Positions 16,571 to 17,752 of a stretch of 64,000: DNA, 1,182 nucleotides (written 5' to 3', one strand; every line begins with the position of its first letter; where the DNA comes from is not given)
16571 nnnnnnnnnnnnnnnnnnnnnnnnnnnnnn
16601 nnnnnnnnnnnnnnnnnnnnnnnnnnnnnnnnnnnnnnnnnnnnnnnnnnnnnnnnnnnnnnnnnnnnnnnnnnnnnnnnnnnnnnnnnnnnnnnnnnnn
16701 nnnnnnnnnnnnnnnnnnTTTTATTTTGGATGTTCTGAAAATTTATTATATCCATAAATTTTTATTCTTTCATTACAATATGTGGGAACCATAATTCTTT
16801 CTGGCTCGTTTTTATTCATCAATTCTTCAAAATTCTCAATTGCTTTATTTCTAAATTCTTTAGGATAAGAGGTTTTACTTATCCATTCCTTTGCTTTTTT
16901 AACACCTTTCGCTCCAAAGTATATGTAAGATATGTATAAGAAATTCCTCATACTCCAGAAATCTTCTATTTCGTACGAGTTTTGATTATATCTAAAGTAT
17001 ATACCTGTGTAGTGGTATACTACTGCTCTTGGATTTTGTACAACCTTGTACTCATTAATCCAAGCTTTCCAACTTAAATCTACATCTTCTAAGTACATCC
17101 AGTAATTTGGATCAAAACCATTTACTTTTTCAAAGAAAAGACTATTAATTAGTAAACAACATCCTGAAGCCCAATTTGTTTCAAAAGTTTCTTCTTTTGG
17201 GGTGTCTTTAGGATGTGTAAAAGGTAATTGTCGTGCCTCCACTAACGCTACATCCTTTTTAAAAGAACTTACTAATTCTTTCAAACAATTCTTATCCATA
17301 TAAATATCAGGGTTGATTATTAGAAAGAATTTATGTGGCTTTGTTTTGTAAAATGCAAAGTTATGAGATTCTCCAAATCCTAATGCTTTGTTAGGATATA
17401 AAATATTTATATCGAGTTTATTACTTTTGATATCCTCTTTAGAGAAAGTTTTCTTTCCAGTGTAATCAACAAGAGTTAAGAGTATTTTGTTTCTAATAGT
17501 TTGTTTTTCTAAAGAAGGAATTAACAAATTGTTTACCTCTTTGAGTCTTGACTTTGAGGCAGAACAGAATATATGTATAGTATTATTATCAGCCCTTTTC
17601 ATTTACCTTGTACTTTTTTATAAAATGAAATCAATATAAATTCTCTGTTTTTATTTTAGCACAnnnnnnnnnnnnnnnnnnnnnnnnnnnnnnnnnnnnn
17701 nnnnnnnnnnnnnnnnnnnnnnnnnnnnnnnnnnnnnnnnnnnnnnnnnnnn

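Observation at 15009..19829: Different enzymes in the glycan locus share a C-terminal basic amphipathic motif, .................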

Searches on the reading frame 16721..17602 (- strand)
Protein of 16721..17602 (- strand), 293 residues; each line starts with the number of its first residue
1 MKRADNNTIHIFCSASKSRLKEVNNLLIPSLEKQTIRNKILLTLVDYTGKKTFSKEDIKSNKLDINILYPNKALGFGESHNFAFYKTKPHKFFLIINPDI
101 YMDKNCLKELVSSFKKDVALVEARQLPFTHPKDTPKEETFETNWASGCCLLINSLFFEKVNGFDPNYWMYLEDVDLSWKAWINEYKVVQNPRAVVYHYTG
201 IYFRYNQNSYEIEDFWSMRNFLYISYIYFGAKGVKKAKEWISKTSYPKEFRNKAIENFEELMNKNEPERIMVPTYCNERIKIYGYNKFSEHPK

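Call 3: search_protein_families(library=pfam, proteins=[window:16721-17602:-], max_evalue=0.01)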
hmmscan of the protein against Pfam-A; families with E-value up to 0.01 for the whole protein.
window:16721-17602:- (293 aa): 1 family
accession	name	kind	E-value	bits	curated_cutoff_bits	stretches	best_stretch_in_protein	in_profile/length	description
PF02709.20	Glyco_transf_7C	-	0.00056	19.9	23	1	146-190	20-65/78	N-terminal domain of galactosyltransferase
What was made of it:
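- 16721..17602 (-): Protein B, 293 aa: single GT-A-like glycosyltransferase with no stalk and no tail. It lies between A and C, and this gene order recurs in relatives. Weak Glyco_transf_7C hit (call 3).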

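Call 4: search_protein_families(library=ncbifam, proteins=[window:16721-17602:-], max_evalue=0.01)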
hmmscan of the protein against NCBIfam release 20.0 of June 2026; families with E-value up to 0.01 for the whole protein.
window:16721-17602:- (293 aa): 3 families
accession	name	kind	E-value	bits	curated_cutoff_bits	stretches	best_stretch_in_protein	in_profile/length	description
TIGR03965.1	mycofact_glyco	equivalog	9.7e-05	21.4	280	0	147-197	231-280/467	mycofactocin biosynthesis glycosyltransferase MftF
TIGR03937.1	PgaC_IcaA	equivalog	0.00016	20.8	422.3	1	146-196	201-249/407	poly-beta-1,6-N-acetyl-D-glucosamine synthase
TIGR03992.1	Arch_glmU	subfamily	0.0057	15.6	292.1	1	31-123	41-130/393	bifunctional sugar-1-phosphate nucleotidylyltransferase/acetyltransferase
